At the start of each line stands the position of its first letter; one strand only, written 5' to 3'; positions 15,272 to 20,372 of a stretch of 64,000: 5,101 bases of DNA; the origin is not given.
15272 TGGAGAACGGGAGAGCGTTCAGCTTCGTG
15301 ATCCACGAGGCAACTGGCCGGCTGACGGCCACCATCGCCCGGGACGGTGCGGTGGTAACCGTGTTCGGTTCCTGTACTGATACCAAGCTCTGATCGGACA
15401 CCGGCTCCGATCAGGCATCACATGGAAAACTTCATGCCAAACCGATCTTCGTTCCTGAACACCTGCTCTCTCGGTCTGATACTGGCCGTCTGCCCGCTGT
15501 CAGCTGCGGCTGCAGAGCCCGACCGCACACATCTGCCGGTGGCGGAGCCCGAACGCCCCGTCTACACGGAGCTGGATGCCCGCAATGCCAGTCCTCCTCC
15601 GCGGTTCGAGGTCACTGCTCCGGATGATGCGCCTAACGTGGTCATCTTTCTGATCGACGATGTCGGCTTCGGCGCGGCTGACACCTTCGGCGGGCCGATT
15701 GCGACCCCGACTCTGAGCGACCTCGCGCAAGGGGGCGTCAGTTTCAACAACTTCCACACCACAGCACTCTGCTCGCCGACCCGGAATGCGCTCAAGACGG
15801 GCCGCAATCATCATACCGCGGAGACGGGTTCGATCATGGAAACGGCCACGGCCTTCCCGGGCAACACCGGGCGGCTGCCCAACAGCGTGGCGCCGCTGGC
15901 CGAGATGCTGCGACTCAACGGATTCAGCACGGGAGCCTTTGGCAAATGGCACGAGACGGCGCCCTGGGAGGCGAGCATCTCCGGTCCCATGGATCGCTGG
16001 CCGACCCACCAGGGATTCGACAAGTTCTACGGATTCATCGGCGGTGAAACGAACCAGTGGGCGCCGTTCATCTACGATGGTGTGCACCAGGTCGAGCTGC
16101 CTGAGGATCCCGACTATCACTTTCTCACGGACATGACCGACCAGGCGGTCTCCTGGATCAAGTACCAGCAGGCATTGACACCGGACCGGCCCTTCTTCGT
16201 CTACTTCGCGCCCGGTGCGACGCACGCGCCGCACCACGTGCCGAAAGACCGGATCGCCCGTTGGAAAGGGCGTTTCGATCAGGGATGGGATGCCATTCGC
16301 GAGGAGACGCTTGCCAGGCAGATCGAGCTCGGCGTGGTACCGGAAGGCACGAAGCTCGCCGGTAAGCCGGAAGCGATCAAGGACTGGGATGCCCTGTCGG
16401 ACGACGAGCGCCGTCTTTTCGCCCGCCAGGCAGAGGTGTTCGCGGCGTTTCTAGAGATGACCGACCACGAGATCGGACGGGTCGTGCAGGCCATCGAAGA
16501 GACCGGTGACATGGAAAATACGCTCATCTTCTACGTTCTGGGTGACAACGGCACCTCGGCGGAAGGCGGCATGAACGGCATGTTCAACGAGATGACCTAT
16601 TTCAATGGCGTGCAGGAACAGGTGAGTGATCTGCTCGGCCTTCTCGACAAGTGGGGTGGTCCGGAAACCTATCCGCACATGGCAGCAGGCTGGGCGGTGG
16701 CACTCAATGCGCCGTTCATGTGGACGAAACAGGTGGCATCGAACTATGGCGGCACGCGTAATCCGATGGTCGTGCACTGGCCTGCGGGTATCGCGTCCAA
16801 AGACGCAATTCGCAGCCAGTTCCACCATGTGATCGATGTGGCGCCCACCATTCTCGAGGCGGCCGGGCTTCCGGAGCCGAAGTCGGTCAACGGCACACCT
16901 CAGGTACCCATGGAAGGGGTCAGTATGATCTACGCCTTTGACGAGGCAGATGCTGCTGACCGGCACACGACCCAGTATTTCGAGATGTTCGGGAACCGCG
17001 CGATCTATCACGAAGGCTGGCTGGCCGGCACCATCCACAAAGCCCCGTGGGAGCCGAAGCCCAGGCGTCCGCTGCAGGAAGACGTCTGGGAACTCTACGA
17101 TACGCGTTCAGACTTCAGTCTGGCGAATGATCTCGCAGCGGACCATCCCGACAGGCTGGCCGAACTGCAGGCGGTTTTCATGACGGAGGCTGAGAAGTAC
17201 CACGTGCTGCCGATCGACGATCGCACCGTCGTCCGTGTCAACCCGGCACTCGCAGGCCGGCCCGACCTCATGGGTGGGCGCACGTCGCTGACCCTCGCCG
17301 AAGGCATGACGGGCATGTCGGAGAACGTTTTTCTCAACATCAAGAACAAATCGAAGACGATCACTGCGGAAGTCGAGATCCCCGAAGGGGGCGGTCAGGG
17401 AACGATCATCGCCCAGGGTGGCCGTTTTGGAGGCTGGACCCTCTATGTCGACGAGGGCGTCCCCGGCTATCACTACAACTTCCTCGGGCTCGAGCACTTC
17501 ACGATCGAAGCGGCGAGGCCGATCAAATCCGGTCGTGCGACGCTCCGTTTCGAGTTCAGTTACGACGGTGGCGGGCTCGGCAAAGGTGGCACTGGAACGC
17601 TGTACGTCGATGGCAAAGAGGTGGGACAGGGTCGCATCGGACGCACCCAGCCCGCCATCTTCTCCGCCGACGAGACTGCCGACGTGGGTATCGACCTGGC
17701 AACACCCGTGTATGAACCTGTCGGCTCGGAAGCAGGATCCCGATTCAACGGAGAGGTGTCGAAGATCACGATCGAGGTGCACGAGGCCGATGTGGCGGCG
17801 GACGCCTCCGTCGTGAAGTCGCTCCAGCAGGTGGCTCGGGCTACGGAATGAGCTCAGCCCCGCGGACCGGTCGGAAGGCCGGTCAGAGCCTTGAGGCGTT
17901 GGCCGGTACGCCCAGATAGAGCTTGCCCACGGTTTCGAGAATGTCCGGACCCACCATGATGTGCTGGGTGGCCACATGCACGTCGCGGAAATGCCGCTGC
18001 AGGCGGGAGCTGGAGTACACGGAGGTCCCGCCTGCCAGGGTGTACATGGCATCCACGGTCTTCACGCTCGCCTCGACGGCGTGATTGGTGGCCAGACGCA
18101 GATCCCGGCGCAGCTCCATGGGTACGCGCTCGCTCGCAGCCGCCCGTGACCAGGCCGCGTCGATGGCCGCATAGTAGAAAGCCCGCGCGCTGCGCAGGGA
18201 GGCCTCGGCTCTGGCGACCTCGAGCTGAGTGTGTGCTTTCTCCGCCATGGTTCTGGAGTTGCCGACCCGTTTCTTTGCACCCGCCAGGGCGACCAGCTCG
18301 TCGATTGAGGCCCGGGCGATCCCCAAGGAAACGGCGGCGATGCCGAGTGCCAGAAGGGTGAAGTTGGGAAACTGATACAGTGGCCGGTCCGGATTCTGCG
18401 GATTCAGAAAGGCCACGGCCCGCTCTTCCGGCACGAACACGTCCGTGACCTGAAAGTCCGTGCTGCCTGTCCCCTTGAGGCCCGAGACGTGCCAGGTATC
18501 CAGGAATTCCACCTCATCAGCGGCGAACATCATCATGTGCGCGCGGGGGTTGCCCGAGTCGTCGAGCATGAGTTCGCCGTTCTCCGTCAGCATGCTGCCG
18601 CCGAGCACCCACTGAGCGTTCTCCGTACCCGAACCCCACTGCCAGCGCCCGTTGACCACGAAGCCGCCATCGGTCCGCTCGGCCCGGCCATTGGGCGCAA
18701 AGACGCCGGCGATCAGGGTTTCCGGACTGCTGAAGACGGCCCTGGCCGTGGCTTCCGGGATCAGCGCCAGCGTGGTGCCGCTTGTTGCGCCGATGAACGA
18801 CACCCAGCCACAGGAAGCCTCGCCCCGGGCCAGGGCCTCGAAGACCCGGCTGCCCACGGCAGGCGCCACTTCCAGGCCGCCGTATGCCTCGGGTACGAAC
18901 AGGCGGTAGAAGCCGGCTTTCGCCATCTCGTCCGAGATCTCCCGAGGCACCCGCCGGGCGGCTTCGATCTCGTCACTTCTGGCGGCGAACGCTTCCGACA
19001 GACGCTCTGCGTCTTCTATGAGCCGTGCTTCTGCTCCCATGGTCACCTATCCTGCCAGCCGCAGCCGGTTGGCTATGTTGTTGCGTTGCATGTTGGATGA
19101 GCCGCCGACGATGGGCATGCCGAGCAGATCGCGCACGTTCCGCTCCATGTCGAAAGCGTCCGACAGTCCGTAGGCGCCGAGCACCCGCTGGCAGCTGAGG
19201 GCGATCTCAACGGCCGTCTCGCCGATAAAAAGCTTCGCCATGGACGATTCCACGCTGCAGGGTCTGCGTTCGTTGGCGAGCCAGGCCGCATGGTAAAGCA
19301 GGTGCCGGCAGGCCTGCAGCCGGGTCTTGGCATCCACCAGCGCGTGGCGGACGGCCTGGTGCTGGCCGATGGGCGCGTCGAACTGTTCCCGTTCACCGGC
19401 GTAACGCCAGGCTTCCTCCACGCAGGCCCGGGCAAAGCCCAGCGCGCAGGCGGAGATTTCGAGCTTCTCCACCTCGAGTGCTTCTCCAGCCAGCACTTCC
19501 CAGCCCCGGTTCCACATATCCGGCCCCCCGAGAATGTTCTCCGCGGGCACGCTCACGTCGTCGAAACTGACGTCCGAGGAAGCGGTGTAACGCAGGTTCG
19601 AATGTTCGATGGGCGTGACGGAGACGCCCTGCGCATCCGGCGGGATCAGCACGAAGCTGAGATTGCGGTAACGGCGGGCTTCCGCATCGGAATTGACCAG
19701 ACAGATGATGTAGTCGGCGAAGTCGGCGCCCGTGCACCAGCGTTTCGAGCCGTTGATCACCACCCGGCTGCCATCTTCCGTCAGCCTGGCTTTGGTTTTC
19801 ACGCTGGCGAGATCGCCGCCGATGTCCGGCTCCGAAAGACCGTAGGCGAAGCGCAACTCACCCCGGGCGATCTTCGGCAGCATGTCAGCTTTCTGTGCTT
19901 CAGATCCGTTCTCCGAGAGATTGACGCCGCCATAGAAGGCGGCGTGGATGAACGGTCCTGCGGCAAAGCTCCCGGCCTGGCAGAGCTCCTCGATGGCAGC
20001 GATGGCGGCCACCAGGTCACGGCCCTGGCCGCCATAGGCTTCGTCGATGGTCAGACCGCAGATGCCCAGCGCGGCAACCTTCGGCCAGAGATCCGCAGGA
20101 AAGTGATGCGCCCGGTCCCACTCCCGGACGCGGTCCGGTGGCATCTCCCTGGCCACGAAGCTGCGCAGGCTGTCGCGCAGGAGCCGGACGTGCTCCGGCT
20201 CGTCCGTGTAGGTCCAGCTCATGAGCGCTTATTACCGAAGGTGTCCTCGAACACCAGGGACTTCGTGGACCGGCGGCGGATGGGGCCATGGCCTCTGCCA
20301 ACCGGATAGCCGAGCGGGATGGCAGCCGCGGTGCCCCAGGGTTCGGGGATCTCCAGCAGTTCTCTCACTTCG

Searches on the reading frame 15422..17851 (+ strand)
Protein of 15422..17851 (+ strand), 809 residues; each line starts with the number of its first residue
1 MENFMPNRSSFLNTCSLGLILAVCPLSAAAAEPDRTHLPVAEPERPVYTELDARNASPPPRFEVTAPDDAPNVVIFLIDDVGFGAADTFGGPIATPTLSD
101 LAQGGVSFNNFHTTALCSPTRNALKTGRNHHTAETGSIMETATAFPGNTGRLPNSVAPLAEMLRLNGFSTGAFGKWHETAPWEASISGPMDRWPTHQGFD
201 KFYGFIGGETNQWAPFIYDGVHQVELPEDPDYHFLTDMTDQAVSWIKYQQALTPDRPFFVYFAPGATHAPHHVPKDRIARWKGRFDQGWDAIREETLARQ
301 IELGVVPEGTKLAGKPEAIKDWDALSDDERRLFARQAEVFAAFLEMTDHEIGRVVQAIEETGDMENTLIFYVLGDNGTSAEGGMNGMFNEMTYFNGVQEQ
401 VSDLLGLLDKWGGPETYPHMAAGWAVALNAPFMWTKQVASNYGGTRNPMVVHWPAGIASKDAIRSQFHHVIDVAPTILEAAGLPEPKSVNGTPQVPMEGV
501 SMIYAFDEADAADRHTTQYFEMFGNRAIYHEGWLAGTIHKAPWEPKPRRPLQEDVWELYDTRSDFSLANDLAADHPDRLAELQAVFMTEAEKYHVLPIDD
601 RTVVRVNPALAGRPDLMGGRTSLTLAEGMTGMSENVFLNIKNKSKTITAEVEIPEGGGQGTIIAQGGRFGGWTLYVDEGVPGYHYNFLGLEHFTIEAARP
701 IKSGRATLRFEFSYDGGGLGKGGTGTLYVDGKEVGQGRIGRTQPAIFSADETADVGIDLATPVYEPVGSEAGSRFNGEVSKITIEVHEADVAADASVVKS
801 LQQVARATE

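Call 57: search_protein_families(library=pfam, proteins=[window:15422-17851:+], max_evalue=0.00001)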
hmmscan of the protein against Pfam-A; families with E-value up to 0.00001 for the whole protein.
window:15422-17851:+ (809 aa): 2 families
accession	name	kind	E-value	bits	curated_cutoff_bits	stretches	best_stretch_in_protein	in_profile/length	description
PF00884.28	Sulfatase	-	1.5e-56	192.4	25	1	71-482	1-300/301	Sulfatase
PF16347.10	SGSH_C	-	5.6e-08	33.5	29.3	1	445-570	16-130/154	N-sulphoglucosamine sulphohydrolase, C-terminal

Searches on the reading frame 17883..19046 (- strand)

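Call 57: search_protein_families(library=pfam, proteins=[window:17883-19046:-], max_evalue=0.00001)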
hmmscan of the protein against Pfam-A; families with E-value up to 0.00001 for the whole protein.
window:17883-19046:- (387 aa): 3 families
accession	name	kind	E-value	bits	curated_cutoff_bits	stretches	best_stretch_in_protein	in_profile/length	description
PF08028.16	Acyl-CoA_dh_2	-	4.3e-33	114.9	22.7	1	234-365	1-132/134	Acyl-CoA dehydrogenase, C-terminal domain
PF00441.29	Acyl-CoA_dh_1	-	1.4e-09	38.7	22.4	1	232-360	14-132/150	Acyl-CoA dehydrogenase, C-terminal domain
PF02771.21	Acyl-CoA_dh_N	-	2.2e-09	38.1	22.9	1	18-89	17-86/113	Acyl-CoA dehydrogenase, N-terminal domain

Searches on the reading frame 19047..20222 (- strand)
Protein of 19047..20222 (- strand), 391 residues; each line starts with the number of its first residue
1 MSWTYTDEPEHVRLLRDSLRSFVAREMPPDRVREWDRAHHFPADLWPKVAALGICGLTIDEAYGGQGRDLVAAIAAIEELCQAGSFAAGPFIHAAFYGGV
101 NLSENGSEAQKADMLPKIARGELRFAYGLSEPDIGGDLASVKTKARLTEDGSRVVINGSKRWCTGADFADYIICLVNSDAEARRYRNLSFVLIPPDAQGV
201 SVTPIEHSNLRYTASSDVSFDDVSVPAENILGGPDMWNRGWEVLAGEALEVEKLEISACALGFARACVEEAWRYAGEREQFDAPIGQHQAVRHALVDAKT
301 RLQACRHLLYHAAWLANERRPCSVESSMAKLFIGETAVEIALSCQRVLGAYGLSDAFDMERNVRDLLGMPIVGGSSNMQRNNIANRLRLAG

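Call 57: search_protein_families(library=pfam, proteins=[window:19047-20222:-], max_evalue=0.00001)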
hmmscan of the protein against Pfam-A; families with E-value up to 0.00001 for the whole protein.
window:19047-20222:- (391 aa): 4 families
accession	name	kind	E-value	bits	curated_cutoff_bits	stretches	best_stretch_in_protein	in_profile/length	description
PF00441.29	Acyl-CoA_dh_1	-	7.8e-41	140.1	22.4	1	238-387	1-149/150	Acyl-CoA dehydrogenase, C-terminal domain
PF02771.21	Acyl-CoA_dh_N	-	6.2e-28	97.9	22.9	1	10-122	2-113/113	Acyl-CoA dehydrogenase, N-terminal domain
PF02770.24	Acyl-CoA_dh_M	-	1.5e-19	70.4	33.3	1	126-223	1-97/97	Acyl-CoA dehydrogenase, middle domain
PF08028.16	Acyl-CoA_dh_2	-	1.4e-16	61.5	22.7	1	256-366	3-123/134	Acyl-CoA dehydrogenase, C-terminal domain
